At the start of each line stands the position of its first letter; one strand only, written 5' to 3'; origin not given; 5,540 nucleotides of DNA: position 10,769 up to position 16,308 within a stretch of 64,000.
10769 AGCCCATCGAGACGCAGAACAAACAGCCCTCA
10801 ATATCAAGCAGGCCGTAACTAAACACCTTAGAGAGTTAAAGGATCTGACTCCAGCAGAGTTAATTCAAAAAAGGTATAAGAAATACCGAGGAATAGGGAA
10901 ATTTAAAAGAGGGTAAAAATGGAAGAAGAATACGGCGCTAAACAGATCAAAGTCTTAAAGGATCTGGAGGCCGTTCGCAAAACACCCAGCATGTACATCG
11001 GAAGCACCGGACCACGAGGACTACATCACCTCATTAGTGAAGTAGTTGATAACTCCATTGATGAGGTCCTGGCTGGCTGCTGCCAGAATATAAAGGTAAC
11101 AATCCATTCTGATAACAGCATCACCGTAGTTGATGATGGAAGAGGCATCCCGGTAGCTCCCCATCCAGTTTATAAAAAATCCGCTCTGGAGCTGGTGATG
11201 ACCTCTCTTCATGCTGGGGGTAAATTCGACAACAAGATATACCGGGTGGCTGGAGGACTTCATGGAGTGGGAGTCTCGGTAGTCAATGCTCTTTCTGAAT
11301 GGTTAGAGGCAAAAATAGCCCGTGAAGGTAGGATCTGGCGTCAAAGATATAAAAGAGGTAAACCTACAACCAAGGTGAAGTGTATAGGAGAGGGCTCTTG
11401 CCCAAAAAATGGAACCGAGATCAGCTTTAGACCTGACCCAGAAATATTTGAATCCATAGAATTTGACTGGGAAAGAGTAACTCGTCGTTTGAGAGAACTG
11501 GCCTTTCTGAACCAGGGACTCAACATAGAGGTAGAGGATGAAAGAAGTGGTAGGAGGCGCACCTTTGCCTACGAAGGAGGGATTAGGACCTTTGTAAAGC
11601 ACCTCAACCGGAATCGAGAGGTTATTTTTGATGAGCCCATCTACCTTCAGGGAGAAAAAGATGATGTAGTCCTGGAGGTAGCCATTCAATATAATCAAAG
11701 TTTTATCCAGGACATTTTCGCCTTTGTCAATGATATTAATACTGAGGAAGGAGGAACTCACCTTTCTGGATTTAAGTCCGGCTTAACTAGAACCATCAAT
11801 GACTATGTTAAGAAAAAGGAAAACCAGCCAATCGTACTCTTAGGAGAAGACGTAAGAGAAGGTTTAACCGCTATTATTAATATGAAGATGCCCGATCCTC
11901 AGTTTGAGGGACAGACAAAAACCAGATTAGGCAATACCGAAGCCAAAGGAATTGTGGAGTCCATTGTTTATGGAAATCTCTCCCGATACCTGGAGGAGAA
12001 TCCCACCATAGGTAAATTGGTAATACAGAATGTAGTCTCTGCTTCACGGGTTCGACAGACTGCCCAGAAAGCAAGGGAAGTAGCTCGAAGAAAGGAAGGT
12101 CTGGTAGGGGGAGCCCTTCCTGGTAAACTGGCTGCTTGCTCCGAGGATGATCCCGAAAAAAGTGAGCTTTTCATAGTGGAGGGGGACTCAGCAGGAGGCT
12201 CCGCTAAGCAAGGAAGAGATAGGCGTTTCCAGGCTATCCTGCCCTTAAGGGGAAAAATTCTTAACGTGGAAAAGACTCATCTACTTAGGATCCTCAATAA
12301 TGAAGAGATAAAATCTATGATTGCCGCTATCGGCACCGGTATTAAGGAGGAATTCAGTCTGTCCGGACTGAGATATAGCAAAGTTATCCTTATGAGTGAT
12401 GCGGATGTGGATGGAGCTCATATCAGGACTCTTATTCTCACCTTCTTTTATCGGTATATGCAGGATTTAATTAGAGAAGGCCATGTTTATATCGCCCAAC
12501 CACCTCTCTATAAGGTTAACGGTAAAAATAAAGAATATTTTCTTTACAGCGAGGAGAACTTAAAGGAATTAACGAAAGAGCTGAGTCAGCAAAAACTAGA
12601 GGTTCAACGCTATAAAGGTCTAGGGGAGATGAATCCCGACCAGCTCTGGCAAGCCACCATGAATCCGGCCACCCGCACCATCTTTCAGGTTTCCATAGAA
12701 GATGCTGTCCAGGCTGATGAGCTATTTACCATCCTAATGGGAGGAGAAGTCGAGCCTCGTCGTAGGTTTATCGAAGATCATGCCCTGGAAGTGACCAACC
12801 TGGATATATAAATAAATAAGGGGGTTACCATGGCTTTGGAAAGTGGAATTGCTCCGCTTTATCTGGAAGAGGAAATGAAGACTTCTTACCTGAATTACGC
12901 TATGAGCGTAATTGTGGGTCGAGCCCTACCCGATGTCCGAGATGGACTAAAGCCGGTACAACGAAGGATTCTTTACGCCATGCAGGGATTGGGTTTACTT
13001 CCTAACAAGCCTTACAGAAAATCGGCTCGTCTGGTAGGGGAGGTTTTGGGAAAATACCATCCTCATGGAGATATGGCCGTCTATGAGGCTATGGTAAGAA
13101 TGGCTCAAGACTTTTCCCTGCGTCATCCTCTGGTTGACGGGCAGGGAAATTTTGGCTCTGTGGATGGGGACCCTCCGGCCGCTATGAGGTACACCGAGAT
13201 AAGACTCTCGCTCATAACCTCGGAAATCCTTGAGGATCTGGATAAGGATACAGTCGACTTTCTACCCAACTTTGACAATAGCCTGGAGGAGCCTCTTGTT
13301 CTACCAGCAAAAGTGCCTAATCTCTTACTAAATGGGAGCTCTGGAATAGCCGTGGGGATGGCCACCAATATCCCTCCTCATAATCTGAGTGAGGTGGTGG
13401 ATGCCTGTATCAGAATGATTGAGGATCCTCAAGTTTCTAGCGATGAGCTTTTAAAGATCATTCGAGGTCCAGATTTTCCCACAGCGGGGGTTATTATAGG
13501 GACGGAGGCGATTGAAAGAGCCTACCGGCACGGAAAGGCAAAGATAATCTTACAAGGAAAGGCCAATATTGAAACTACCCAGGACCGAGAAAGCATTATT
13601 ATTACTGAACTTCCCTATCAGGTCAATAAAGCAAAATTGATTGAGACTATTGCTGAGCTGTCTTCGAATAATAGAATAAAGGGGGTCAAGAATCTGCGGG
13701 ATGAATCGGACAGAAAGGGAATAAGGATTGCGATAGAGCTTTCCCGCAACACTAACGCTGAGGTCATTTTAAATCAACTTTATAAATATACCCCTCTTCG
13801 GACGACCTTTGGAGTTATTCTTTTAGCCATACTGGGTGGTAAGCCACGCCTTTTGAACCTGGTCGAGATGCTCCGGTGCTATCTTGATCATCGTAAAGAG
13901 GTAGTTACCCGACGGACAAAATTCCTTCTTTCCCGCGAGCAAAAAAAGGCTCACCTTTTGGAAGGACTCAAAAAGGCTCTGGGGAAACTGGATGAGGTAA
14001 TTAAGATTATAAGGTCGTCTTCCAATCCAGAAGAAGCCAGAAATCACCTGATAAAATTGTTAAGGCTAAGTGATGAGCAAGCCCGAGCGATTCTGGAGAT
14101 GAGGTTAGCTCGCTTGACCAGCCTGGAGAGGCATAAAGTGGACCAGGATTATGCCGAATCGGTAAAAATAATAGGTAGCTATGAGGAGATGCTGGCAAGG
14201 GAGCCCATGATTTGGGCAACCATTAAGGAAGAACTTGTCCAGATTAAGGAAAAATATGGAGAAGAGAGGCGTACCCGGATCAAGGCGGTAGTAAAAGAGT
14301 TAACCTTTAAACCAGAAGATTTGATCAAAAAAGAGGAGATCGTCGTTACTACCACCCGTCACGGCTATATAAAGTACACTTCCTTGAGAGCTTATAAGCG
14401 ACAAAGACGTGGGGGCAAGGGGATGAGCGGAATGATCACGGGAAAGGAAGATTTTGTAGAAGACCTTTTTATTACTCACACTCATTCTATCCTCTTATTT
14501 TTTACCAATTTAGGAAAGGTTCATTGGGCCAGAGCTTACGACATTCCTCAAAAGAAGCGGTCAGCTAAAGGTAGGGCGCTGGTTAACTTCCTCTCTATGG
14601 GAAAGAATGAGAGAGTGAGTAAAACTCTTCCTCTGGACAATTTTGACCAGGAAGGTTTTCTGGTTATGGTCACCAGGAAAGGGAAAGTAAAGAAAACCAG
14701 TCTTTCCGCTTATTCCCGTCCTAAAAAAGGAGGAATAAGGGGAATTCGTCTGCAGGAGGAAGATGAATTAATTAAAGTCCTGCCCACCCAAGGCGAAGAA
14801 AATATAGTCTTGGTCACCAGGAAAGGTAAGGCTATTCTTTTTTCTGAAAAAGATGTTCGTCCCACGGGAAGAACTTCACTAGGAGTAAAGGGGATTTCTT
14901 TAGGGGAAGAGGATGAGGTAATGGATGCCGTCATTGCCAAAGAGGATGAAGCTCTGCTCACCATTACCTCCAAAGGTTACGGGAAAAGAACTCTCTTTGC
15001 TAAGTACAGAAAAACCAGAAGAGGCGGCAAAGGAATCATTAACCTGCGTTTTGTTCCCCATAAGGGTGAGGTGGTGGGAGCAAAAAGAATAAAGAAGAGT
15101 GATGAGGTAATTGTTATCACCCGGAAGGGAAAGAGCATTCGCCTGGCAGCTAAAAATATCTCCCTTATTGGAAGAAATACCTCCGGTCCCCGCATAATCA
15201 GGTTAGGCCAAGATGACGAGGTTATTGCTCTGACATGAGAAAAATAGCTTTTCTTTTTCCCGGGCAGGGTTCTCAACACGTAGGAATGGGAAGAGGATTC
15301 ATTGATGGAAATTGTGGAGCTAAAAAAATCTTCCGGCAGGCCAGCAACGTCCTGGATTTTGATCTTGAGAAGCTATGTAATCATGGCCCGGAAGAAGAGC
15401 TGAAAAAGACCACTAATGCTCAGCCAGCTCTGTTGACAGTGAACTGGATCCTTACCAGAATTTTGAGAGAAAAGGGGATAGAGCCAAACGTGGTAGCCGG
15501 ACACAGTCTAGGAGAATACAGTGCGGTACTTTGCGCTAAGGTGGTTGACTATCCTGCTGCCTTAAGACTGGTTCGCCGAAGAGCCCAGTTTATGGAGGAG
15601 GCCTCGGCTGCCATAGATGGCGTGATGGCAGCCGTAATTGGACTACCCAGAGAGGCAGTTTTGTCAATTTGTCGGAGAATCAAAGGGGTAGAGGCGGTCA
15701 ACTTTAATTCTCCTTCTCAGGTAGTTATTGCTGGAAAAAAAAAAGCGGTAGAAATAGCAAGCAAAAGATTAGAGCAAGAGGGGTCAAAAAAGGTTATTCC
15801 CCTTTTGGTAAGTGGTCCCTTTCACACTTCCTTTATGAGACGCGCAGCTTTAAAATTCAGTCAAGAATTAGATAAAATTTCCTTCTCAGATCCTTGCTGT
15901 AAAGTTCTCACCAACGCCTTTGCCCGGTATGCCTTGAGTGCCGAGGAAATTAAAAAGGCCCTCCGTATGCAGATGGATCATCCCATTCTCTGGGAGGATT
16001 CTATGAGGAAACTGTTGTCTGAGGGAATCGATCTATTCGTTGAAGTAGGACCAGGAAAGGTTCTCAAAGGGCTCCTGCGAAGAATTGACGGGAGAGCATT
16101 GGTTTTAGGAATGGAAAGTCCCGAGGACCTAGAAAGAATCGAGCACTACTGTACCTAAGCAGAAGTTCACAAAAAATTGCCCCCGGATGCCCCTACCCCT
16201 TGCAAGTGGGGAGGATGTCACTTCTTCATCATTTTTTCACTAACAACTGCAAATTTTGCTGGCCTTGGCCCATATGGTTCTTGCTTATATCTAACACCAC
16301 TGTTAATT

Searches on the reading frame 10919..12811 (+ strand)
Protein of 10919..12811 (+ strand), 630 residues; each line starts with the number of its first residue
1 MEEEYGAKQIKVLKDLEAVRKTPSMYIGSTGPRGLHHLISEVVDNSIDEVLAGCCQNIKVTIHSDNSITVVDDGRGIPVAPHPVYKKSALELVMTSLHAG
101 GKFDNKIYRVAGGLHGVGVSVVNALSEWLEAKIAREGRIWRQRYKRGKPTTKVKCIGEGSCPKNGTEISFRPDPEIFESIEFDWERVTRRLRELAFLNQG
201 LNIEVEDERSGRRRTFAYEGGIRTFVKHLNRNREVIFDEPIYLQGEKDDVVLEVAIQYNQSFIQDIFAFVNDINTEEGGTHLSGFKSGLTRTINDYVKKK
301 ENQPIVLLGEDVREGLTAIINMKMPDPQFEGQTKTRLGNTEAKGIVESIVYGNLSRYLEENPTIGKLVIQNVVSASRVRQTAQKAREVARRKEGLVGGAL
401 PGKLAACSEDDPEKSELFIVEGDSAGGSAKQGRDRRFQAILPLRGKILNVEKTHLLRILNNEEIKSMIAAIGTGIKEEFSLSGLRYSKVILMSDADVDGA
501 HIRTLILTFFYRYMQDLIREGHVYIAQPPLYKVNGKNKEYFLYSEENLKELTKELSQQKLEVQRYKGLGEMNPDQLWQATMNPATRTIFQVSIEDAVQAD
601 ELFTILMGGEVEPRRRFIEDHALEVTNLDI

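Call 4: search_protein_families(library=pfam, proteins=[window:10919-12811:+])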
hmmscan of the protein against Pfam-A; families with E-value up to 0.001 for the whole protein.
window:10919-12811:+ (630 aa): 4 families
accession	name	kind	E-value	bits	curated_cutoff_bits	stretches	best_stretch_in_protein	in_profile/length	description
PF00204.31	DNA_gyraseB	-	8.7e-55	185.3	27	1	221-387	1-172/173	DNA gyrase B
PF00986.26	DNA_gyraseB_C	-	6.9e-30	103.5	29.8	1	558-619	2-63/63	DNA gyrase B subunit, carboxyl terminus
PF01751.28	Toprim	-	3.6e-20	72.4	23.1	1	416-527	1-95/96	Toprim domain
PF02518.31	HATPase_c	-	1.9e-16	60.9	26.4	1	32-174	3-109/111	Histidine kinase-, DNA gyrase B-, and HSP90-like ATPase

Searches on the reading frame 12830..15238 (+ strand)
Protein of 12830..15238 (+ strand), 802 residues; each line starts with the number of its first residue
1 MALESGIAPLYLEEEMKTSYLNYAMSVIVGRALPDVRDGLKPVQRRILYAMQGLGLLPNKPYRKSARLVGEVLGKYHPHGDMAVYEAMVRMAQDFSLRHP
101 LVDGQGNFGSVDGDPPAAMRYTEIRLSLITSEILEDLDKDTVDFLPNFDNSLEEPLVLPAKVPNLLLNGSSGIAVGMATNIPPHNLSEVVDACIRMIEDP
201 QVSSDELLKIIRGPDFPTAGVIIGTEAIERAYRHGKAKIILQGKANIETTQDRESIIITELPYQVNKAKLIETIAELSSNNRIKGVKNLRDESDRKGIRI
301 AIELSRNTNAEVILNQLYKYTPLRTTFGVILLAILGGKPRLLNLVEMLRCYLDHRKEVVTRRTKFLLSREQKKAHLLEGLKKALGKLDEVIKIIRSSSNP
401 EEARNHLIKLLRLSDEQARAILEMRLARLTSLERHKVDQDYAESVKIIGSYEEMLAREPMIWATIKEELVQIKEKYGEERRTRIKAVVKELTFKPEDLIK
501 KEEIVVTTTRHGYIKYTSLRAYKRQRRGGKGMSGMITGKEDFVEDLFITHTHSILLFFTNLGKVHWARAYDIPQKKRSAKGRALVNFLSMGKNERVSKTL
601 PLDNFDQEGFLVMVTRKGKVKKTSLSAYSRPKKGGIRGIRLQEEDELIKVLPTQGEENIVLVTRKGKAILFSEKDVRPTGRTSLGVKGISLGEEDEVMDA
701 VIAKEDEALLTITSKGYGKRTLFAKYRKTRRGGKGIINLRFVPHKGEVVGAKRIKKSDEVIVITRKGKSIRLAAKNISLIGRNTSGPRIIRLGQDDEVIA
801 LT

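Call 4: search_protein_families(library=pfam, proteins=[window:12830-15238:+])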
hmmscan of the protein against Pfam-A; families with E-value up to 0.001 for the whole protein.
window:12830-15238:+ (802 aa): 2 families
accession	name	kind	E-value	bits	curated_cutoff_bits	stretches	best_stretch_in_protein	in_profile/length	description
PF00521.26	DNA_topoisoIV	-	1.7e-162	541.7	31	1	31-469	1-431/432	DNA gyrase/topoisomerase IV, subunit A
PF03989.18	DNA_gyraseA_C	-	1.3e-55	185.1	27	6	657-702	1-46/48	DNA gyrase C-terminal domain, beta-propeller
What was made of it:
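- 12830..15238 (+): gyrA, intact; part of the conserved left flank of the variable zone. Pfam DNA_topoisoIV and DNA_gyraseA_C (call 4).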

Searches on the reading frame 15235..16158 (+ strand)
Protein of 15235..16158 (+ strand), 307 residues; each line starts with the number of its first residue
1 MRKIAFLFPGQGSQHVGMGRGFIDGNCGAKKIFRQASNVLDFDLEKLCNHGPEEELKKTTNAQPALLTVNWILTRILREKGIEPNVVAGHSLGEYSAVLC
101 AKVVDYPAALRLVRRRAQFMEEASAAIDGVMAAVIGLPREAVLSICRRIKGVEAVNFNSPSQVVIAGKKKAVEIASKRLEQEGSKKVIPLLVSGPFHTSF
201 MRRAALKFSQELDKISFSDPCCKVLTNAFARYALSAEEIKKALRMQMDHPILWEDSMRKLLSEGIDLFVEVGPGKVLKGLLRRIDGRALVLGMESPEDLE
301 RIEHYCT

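Call 4: search_protein_families(library=pfam, proteins=[window:15235-16158:+])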
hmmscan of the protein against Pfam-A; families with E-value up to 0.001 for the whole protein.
window:15235-16158:+ (307 aa): 1 family
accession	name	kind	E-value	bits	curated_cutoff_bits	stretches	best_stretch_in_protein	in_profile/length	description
PF00698.26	Acyl_transf_1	-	4.5e-31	108.9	32.7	1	6-277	2-271/319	Acyl transferase domain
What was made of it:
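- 15235..16158 (+): fabD, intact; the last conserved gene before the variable zone. Pfam Acyl_transf_1 (call 4).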

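Call 18: find_encoding_contigs(protein=window:15235-16158:+, flank=10000, max_places=10)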
Protein window:15235-16158:+ (307 aa): no gene with exactly this product is on record in the collection.

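Call 19: find_related_loci(query=window:15235-16158:+, collection=genome_contigs, flank=10000)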
Query window:15235-16158:+ (307 aa) in genome_contigs; peptide patterns used: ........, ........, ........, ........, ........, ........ (x = any residue, [..] = any of these).
447 stretches matched a pattern; 241 encode a relative of the query (tblastn E <= 1e-3); the best 80 are kept; 80 distinct loci.
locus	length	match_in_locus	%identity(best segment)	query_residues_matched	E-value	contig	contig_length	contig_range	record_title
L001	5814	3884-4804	90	1-307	0e+0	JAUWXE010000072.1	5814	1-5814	MAG: Candidatus Aerophobetes bacterium isolate CSMAG_2676 CSMAG_2676_k127_1883986_length_5814_cov_36.4225, whole genome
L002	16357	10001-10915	90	1-305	0e+0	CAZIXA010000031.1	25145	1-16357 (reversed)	MAG TPA_asm: uncultured Clostridia bacterium isolate SRP323688_co1_183 genome assembly, contig: NODE_3396_length_25145_c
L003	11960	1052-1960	85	1-303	8e-176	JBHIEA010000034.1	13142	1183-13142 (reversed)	MAG: bacterium isolate b3.sp2_bin.56 NODE_1463_length_13142_cov_9.801635, whole genome shotgun sequence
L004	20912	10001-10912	63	1-303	4e-130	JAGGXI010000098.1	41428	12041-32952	MAG: Candidatus Aerophobetes bacterium isolate AUK148 PB_MBMC_102_c_000000000120, whole genome shotgun sequence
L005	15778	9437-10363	46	1-305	2e-90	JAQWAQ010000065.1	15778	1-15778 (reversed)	MAG: Negativicutes bacterium isolate STF2_20 NODE_9917_length_15778_cov_2.845697_Sandtown_F2, whole genome shotgun seque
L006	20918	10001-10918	47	1-305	3e-88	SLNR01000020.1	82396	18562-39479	MAG: Candidatus Sumerlaeota bacterium isolate CSSed165cm_413 CSSed16-5cm-124, whole genome shotgun sequence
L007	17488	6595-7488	49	4-305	4e-87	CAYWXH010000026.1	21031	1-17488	MAG TPA_asm: uncultured Atribacterota bacterium isolate SRP163575_co3_319 genome assembly, contig: NODE_2555_length_2103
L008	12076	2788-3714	45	1-305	2e-86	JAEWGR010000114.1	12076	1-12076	MAG: Bacillota bacterium isolate OH_PBlB_39 k127_1024197, whole genome shotgun sequence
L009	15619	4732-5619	48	1-294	5e-86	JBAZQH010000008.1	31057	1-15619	MAG: Candidatus Margulisiibacteriota bacterium isolate SO_2017_SWC_49 scaffold_424_c2_LP-4_2017, whole genome shotgun se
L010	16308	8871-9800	45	1-305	5e-86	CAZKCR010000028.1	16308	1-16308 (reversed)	MAG TPA_asm: uncultured Anaeroarcus sp. isolate SRP216815_co1_44 genome assembly, contig: NODE_4322_length_16308_cov_36.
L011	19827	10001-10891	46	3-293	1e-85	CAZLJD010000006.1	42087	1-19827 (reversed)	MAG TPA_asm: uncultured Synergistota bacterium isolate binchicken_co219_155 genome assembly, contig: k141_849525, whole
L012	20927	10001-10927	45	1-305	5e-85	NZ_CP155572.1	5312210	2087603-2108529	Sporomusa malonica strain DSM 5090 chromosome, complete genome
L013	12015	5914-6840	45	1-305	3e-85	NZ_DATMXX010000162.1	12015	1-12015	MAG: Sporomusa sp. isolate SMAG_U13131 k141_127742, whole genome shotgun sequence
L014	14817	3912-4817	46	5-302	6e-85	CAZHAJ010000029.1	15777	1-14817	MAG TPA_asm: uncultured Peptococcaceae bacterium isolate binchicken_co168_210 genome assembly, contig: NODE_6481_length_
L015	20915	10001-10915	44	1-301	2e-84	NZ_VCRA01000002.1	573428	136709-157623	Paenibacillus mesophilus strain SYSU K30004 Scaffold2, whole genome shotgun sequence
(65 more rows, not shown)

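Call 50: search_protein_families(library=pfam, proteins=[L107:735-1466:+, L107:1675-2631:+, L107:2849-3958:+, L107:4038-4469:+, L107:6112-6696:+, L107:7088-7696:-, L108:4610-5158:+, L108:6205-7125:+, L108:7480-8835:+, L108:10202-11092:+], max_evalue=0.01)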
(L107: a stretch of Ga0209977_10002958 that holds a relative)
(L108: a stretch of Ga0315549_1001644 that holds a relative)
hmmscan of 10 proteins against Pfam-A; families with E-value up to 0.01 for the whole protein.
L107:735-1466:+ (243 aa): 2 families
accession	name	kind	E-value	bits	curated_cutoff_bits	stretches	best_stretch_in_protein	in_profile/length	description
PF21948.1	LplA-B_cat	-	3.1e-26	93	27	1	16-185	1-152/200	Lipoyl protein ligase A/B catalytic domain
PF03099.24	BPL_LplA_LipB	-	1.2e-14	54.8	21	1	56-180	5-131/133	Biotin/lipoate A/B protein ligase family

L107:1675-2631:+ (318 aa): 1 family
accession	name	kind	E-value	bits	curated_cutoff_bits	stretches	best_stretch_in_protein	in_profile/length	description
PF01261.30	AP_endonuc_2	-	1.3e-10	41.8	31.1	1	41-309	4-245/249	Xylose isomerase-like TIM barrel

L107:2849-3958:+ (369 aa): 2 families
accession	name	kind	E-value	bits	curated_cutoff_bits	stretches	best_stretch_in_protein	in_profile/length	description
PF01168.26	Ala_racemase_N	-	3.5e-31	109.1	24.1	1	28-251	4-218/220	Alanine racemase, N-terminal domain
PF14031.13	D-ser_dehydrat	-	3.2e-19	69.8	22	1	264-351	1-97/97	Putative serine dehydratase domain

L107:4038-4469:+ (143 aa): 1 family
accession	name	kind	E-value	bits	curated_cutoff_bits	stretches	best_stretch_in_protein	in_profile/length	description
PF13669.12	Glyoxalase_4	-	1.5e-10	41.8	27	1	2-104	14-97/109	Glyoxalase/Bleomycin resistance protein/Dioxygenase superfamily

L107:6112-6696:+ (194 aa): 1 family
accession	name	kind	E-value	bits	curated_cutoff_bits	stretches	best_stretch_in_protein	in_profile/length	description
PF01380.27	SIS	-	6.7e-08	32.8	25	1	42-141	2-107/131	SIS domain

L107:7088-7696:- (202 aa): 0 families

L108:4610-5158:+ (182 aa): 2 families
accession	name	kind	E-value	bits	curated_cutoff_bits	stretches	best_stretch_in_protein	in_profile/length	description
PF04542.20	Sigma70_r2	-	7.7e-09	35.7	24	1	7-68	2-67/71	Sigma-70 region 2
PF04545.22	Sigma70_r4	-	8.3e-05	22.5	24.1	1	131-162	16-44/50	Sigma-70, region 4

L108:6205-7125:+ (306 aa): 1 family
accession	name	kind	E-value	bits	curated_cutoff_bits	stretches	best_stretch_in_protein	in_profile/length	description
PF01261.30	AP_endonuc_2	-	1.4e-31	110.5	31.1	1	28-298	5-246/249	Xylose isomerase-like TIM barrel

L108:7480-8835:+ (451 aa): 1 family
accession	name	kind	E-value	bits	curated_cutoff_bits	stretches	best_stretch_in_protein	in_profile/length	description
PF00202.27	Aminotran_3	-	2.3e-64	218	30.5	1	31-438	12-399/403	Aminotransferase class-III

L108:10202-11092:+ (296 aa): 1 family
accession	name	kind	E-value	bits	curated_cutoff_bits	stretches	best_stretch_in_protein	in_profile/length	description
PF01261.30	AP_endonuc_2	-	2.7e-33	116.1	31.1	1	21-273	3-231/249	Xylose isomerase-like TIM barrel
